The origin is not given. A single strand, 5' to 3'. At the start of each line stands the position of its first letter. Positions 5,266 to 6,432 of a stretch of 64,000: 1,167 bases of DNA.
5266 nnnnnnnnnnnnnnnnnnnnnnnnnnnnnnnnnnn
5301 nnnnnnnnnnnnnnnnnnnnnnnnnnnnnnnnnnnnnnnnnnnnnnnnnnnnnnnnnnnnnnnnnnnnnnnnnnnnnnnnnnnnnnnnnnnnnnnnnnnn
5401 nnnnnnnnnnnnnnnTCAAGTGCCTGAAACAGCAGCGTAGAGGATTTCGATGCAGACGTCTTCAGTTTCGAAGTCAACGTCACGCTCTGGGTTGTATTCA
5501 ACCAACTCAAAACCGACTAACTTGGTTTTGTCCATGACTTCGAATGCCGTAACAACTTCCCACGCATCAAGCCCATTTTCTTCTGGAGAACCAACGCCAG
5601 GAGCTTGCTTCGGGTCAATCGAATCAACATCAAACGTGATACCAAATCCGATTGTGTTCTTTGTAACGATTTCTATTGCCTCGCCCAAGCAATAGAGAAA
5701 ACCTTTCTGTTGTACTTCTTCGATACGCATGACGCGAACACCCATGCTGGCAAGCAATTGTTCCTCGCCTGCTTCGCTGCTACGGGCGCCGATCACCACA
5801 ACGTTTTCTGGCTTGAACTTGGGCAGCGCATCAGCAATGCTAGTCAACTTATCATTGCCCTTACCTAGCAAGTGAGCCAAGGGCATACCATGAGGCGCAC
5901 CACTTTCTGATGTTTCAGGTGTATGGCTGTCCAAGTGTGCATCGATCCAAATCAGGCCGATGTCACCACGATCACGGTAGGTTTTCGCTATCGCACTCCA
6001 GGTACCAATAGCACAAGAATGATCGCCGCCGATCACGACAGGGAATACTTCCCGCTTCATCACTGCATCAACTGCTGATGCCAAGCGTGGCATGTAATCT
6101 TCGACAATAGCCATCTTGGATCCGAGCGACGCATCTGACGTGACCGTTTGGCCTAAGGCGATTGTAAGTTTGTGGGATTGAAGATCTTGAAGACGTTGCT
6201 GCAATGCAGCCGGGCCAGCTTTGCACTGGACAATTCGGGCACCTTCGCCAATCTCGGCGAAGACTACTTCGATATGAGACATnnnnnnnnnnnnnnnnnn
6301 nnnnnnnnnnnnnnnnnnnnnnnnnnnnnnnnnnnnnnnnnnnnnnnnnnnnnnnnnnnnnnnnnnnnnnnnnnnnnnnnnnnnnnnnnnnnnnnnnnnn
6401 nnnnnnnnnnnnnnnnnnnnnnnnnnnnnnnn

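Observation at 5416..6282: Polyamine-metabolism theme: agmatinase/arginase-family ureohydrolase (5416-6282) plus AdoMetDC-like gene (48328-48693) whose SD is buried in a stem-loop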

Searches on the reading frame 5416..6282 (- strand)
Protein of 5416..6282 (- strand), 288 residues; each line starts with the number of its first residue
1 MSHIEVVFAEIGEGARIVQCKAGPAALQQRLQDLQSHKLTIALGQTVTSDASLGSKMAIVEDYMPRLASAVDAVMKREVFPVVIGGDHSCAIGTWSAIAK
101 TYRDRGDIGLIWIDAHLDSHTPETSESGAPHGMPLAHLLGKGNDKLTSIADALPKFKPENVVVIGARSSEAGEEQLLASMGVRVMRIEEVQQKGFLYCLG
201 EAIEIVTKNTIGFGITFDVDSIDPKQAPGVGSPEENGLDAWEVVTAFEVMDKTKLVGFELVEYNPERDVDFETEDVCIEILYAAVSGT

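Call 4: search_protein_families(library=pfam, proteins=[window:5416-6282:-], max_evalue=0.1)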
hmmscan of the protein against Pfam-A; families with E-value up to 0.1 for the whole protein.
window:5416-6282:- (288 aa): 1 family
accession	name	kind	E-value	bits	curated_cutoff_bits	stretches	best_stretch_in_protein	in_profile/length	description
PF00491.26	Arginase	-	2.1e-55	188.6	22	1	20-283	20-276/280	Arginase family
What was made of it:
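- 5416..6282 (-): Arginase-family Mn ureohydrolase, 288 aa; predicted L-arginase (arginine -> ornithine + urea). Pfam Arginase scores 2e-55 (call 4).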

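Call 5: search_protein_families(library=ncbifam, proteins=[window:5416-6282:-], max_evalue=0.1)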
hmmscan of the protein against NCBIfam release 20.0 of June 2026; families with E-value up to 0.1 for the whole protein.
window:5416-6282:- (288 aa): 5 families
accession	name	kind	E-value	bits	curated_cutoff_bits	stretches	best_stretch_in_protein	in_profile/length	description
TIGR01229.1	rocF_arginase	equivalog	3e-52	177.8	227.6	1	56-284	61-294/300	arginase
TIGR01227.1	hutG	equivalog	1.3e-23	83.7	229.15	1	20-282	57-303/307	formimidoylglutamase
NF002564.0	PRK02190.1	subfamily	6.7e-21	74.7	302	1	56-268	94-281/307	agmatinase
TIGR01230.1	agmatinase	equivalog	6.8e-21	75.1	174.3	1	20-274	32-262/275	agmatinase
NF010347.0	PRK13775.1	equivalog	8.7e-12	44.9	381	1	42-282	88-321/331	formimidoylglutamase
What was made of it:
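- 5416..6282 (-): TIGR01229 arginase scores 177.8 bits, below its 227.6 cut-off, against agmatinase at 75 bits (call 5).
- On Agmatinase (SpeB; TIGR01230 / NF002564): 75.1 bits against 174.3, and 74.7 against 302 (call 5).
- The NCBIfam AdoMetDC equivalog is below cut-off (call 5). The score is below the NCBIfam AdoMetDC equivalog cut-off (call 5).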

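Call 6: search_protein_families(library=phrogs, proteins=[window:5416-6282:-], max_evalue=0.01)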
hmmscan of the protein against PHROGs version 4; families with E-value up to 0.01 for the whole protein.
window:5416-6282:- (288 aa): 0 families

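Call 15: search_dna_similar(query=window:5416-6282:-, collection=phages, mode=protein, max_rows=30, max_evalue=0.001)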
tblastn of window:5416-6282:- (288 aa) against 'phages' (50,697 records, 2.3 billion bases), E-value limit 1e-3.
Records with a match: 8; places in all: 8; records where one place covers at least 80% of the query: 2.
Best place of each record, by identity: <60% 8.
By first word of the organism name: Staphylococcus 2; Acinetobacter 2; Salmonella 2; Bacteriophage 1; Escherichia 1.
By host as written in the record: - 3; Staphylococcus aureus 2; Salmonella enterica subsp. enterica serovar Kentucky 1; Homo sapiens 1; Escherichia coli O157:H7 ATCC 43895 1.
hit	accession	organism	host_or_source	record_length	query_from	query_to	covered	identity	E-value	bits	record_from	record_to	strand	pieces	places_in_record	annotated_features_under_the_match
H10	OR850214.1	Staphylococcus phage SA 1298 Kay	Staphylococcus aureus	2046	62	281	76%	34.7%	3e-34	136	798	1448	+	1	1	record has no annotation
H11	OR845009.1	Staphylococcus phage SA 1306 Kay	Staphylococcus aureus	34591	62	281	76%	34.7%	6e-34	136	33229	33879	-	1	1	record has no annotation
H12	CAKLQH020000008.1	Acinetobacter phage MD-2021a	not known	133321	8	282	95%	25.4%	1e-8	62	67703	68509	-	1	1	hutG: formimidoylglutamase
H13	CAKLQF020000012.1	Acinetobacter phage MD-2021a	not known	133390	8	282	95%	25.4%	1e-8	62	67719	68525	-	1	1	hutG: formimidoylglutamase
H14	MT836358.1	Bacteriophage sp.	human fecal samples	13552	51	268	76%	28.1%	8e-15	80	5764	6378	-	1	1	record has no annotation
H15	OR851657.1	Salmonella phage S.Kent 1-2-1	Salmonella enterica subsp. enterica ...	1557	84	268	64%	26.5%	9e-6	52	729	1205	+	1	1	record has no annotation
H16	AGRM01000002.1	Salmonella enterica subsp. houtenae str. ATCC BAA-1581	Homo sapiens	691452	84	268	64%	26.5%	1e-5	52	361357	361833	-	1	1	agmatinase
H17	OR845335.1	Escherichia phage ECO95 1-6-1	Escherichia coli O157:H7 ATCC 43895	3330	67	270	71%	23.4%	5e-4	47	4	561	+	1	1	record has no annotation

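Call 28: search_solved_structures(query=window:5416-6282:-, max_evalue=1e-10, show_alignments=2)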
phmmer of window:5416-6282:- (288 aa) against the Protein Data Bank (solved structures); distinct sequences matched with E-value up to 1e-10: 57.
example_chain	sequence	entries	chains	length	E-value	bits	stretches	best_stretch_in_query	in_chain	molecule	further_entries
1cev_A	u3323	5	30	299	4.5e-48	167.1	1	50-281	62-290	PROTEIN (ARGINASE)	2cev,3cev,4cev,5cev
6dkt_A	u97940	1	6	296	2.6e-43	151.4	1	64-282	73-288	Arginase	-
6nfp_A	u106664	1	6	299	2.7e-43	151.4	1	64-282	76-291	Arginase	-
6nbk_A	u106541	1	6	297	1.4e-42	149.1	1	63-274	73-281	Arginase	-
2eiv_A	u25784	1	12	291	3.2e-37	131.5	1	14-278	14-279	Arginase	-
2ef4_A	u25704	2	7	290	3.9e-37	131.2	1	22-278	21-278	Arginase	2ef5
5zee_A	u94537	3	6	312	9.7e-30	106.9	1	82-278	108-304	Arginase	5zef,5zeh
3mmr_A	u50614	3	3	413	7.3e-29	104.1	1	72-272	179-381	Arginase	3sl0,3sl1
8d27_A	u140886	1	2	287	9.3e-29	103.7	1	49-277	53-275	Arginase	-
5ynl_A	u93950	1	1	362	6e-28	101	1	64-266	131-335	Arginase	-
4hww_A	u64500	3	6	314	7.2e-28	100.8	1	65-267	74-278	Arginase-1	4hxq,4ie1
1wva_A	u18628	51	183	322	7.7e-28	100.7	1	65-267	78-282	Arginase 1 | Arginase-1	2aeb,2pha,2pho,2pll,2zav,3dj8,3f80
6q92_A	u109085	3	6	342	9.1e-28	100.5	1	65-267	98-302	Arginase-1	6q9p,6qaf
3e6v_A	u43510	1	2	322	1.4e-27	99.8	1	65-267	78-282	Arginase-1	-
1wvb_A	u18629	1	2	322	1.9e-27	99.4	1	65-267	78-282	Arginase 1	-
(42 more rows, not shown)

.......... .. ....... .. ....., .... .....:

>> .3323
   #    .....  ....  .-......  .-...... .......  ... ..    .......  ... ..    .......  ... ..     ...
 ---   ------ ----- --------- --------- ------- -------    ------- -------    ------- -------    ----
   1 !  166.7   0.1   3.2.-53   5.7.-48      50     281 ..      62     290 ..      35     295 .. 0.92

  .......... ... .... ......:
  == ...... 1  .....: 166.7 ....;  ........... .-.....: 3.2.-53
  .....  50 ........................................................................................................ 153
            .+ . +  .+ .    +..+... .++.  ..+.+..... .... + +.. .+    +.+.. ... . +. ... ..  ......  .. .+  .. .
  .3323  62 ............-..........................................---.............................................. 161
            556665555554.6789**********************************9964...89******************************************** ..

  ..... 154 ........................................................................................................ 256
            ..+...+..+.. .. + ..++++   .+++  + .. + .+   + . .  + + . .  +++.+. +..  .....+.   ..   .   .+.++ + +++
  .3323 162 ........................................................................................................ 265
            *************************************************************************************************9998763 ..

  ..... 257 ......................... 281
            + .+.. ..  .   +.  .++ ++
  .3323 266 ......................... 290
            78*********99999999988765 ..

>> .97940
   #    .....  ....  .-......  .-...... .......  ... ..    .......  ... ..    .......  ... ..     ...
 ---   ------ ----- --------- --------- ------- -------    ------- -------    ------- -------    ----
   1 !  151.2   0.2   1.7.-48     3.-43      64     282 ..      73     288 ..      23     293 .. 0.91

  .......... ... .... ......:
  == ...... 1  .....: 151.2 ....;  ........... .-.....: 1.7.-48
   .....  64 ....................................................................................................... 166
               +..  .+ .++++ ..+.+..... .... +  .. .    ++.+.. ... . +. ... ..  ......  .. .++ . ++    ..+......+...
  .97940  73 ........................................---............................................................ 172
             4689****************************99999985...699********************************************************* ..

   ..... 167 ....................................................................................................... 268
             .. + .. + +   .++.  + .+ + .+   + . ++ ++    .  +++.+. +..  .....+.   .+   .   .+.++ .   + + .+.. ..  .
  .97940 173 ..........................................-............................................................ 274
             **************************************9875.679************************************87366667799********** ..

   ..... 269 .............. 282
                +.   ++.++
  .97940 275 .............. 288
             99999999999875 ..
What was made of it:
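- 5416..6282 (-): The best solved relative is B. caldovelox arginase 1CEV at 4.5e-48 (call 28).
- HMM and PDB ranking favour arginase over agmatinase (calls 5, 28).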

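Call 29: find_homologous_proteins(query=window:5416-6282:-, max_evalue=1e-10)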
Query window:5416-6282:- (288 aa): 6707 proteins with E <= 1e-10 among 8000 candidates; the best 120 are listed.
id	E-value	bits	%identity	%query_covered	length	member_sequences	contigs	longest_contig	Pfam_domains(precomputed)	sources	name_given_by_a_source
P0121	5.4e-187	638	100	100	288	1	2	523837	PF00491.27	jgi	jgi:arginase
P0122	1.1e-145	502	78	99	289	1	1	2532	PF00491.27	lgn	-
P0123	3.5e-111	389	64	98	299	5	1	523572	PF00491.27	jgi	jgi:arginase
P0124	9.5e-109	381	65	98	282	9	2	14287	PF00491.27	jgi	jgi:arginase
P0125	1.5e-100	354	61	99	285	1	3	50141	PF00491.27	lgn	-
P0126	1.2e-99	351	60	99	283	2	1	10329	PF00491.27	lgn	-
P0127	1.2e-96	341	61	92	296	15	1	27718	PF00491.27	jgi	jgi:arginase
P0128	1.9e-95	337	59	92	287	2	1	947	PF00491.27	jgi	jgi:arginase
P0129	1.4e-91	325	57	99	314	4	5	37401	PF00491.27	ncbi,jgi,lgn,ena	jgi:arginase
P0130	3.6e-91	323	55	98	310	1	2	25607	PF00491.27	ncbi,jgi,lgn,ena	jgi:arginase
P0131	1.2e-88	315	55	98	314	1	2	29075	PF00491.27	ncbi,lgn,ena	-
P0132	5.5e-88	313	55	99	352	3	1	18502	PF00491.27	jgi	-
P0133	1.2e-87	312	54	100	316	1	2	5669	PF00491.27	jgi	-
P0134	1.8e-87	311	54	98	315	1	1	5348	PF00491.27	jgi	jgi:arginase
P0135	2.0e-86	308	57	91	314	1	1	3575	PF00491.27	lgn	-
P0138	2.3e-85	304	54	98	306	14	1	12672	PF00491.27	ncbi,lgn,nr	ncbi:MAG: arginase [Burkholderiaceae bacterium]|nr:arginase [Burkholderiaceae bacterium]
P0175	9.8e-75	269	50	98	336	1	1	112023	PF00491.27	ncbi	ncbi:MAG: arginase [Janthinobacterium lividum]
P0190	6.0e-72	260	48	98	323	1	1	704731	PF00491.27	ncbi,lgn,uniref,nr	ncbi:arginase [Robbsia sp. Bb-Pol-6]|uniref:Arginase n=1 Tax=Robbsia betulipollinis TaxID=2981849 Re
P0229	3.1e-69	251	46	98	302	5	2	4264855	PF00491.27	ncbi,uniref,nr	ncbi:arginase [Rhodoferax saidenbachensis]|uniref:Arginase n=1 Tax=Rhodoferax saidenbachensis TaxID=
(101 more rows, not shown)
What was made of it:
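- Closest known: Bacterial arginase. Same: 44-57% identity to Burkholderiales proteins named arginase (call 29).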

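Call 63: search_protein_families(library=ncbifam, proteins=[P0229, P0190, P0138, P0123, P0129, P0175], max_evalue=1e-10)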
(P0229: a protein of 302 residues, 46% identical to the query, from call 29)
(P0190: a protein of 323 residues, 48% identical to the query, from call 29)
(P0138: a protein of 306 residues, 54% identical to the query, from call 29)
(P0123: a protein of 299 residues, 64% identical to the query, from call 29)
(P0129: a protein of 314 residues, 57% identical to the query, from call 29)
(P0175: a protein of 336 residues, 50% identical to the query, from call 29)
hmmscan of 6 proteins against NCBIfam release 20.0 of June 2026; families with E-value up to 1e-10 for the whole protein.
P0229 (302 aa): 4 families
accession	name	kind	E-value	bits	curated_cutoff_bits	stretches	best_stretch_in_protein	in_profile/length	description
TIGR01229.1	rocF_arginase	equivalog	1.5e-55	188.7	227.6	1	8-291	2-295/300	arginase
NF002564.0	PRK02190.1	subfamily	9e-24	84.2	302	1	62-293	95-300/307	agmatinase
TIGR01227.1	hutG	equivalog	3.5e-22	79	229.15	1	69-291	97-306/307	formimidoylglutamase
TIGR01230.1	agmatinase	equivalog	8e-19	68.3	174.3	1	62-291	72-273/275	agmatinase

P0190 (323 aa): 4 families
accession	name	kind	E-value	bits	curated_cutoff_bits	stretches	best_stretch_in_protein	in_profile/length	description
TIGR01229.1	rocF_arginase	equivalog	5e-57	193.5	227.6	1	7-304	2-297/300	arginase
NF002564.0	PRK02190.1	subfamily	1.5e-20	73.6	302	1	16-294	47-294/307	agmatinase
TIGR01227.1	hutG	equivalog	9.5e-20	71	229.15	1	81-295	99-300/307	formimidoylglutamase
TIGR01230.1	agmatinase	equivalog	1.8e-15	57.3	174.3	1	20-286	31-258/275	agmatinase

P0138 (306 aa): 4 families
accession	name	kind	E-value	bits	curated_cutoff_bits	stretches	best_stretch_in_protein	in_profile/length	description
TIGR01229.1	rocF_arginase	equivalog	3.1e-54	184.4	227.6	1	18-303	2-295/300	arginase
NF002564.0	PRK02190.1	subfamily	2.9e-26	92.4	302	1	32-300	52-296/307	agmatinase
TIGR01227.1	hutG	equivalog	4.8e-26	91.7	229.15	1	33-298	58-302/307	formimidoylglutamase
TIGR01230.1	agmatinase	equivalog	2.6e-22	79.8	174.3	1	32-301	32-272/275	agmatinase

P0123 (299 aa): 4 families
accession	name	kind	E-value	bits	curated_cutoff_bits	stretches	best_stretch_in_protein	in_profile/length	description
TIGR01229.1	rocF_arginase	equivalog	5.6e-51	173.7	227.6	1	72-298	65-295/300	arginase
NF002564.0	PRK02190.1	subfamily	1.5e-25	90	302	1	36-292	55-293/307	agmatinase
TIGR01230.1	agmatinase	equivalog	2.2e-23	83.3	174.3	1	73-293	76-269/275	agmatinase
TIGR01227.1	hutG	equivalog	1e-22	80.8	229.15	1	76-297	97-305/307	formimidoylglutamase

P0129 (314 aa): 4 families
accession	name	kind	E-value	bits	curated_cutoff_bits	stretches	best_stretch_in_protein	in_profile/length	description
TIGR01229.1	rocF_arginase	equivalog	1e-56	192.5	227.6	1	10-292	3-297/300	arginase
TIGR01227.1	hutG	equivalog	9.6e-25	87.4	229.15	1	22-287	56-304/307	formimidoylglutamase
NF002564.0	PRK02190.1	subfamily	3.8e-21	75.6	302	1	61-283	96-292/307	agmatinase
TIGR01230.1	agmatinase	equivalog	4.6e-18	65.8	174.3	1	22-282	31-266/275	agmatinase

P0175 (336 aa): 4 families
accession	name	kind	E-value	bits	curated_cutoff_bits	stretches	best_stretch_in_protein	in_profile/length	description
TIGR01229.1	rocF_arginase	equivalog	1e-50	172.8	227.6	1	7-304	2-297/300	arginase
TIGR01227.1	hutG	equivalog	1.9e-17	63.5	229.15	1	39-286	70-291/307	formimidoylglutamase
NF002564.0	PRK02190.1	subfamily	1.8e-16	60.2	302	1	16-286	47-283/307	agmatinase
TIGR01230.1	agmatinase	equivalog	3.4e-11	43.3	174.3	0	20-285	31-257/275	agmatinase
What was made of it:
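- On L-arginase (RocF; NCBIfam TIGR01229): The Burkholderiales proteins named arginase also fall short, at 173-193 bits (calls 5, 63).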

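Call 73: find_encoding_contigs(protein=P0123, flank=5000, max_places=3)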
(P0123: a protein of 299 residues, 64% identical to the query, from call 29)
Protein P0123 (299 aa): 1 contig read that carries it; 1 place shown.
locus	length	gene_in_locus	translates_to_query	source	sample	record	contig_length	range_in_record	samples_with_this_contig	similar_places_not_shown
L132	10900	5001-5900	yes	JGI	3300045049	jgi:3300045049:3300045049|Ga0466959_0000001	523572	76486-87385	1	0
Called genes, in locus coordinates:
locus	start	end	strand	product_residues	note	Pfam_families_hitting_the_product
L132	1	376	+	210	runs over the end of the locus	-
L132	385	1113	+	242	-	-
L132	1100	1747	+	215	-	-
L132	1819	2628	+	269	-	-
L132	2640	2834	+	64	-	-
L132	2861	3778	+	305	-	PF16868:NMT1_3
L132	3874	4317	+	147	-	-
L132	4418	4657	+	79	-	-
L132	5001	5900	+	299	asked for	PF00491:Arginase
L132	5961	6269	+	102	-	-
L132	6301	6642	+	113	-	-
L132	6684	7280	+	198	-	-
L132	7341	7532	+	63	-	-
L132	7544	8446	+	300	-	-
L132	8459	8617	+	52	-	-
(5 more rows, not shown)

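Call 74: find_encoding_contigs(protein=P0125, flank=8000, max_places=2)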
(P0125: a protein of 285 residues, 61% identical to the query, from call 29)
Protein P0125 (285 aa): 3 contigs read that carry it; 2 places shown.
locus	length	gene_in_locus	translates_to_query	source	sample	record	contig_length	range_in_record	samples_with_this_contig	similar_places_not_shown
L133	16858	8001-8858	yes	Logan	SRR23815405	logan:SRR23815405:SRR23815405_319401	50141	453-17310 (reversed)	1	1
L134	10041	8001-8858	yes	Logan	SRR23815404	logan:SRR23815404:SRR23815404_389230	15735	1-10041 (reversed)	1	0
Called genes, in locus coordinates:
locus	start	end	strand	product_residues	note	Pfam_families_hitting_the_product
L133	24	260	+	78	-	-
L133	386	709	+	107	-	-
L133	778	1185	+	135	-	-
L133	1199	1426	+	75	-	-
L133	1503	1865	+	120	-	-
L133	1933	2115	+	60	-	-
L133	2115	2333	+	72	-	-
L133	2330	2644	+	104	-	-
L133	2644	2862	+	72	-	-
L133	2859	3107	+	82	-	-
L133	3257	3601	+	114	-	-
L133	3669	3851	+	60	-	-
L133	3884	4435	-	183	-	-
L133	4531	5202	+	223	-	PF13328:HD_4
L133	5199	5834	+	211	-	-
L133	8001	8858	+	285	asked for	PF00491:Arginase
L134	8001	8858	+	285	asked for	PF00491:Arginase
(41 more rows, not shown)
